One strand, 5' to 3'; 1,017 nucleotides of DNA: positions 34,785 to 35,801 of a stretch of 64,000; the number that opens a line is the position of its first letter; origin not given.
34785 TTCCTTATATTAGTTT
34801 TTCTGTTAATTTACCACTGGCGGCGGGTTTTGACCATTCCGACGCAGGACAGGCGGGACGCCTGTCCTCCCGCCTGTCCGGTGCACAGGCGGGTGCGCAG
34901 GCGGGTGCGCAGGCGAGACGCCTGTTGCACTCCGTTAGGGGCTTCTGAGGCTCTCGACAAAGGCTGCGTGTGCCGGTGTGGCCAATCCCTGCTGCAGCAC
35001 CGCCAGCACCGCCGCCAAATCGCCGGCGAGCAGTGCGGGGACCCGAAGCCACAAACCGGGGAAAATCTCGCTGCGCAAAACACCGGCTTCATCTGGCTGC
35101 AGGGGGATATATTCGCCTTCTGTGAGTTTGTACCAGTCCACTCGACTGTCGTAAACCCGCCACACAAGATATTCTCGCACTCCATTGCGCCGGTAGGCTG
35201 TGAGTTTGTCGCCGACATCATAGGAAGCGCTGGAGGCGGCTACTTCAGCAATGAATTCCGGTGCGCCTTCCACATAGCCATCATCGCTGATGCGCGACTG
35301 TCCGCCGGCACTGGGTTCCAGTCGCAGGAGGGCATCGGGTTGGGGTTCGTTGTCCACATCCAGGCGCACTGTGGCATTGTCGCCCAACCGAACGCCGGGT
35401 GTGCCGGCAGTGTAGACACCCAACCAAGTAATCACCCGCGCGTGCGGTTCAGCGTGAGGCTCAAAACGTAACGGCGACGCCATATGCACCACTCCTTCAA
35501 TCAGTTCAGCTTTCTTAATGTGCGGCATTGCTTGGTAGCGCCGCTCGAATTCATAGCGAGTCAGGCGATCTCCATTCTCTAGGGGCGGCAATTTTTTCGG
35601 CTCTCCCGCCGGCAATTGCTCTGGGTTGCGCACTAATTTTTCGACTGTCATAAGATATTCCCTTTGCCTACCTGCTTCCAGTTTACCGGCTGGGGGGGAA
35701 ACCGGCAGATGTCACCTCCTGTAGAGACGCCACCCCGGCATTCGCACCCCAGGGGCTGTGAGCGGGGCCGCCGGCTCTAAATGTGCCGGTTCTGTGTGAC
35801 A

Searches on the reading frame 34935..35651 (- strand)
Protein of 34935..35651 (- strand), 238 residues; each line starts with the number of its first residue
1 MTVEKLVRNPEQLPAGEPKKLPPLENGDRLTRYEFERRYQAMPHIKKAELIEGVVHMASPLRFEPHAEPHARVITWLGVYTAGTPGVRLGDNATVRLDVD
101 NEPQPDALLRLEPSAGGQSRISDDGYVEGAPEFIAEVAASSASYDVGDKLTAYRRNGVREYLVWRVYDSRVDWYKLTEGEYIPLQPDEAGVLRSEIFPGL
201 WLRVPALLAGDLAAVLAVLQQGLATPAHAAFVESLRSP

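Call 74: search_protein_families(library=pfam, proteins=[window:34935-35651:-], max_evalue=0.0001)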
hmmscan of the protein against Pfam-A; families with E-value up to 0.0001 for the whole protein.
window:34935-35651:- (238 aa): 1 family
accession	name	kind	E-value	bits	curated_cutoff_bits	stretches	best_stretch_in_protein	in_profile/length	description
PF05685.18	Uma2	-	3.2e-30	105.3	27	1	38-204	7-171/172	Putative restriction endonuclease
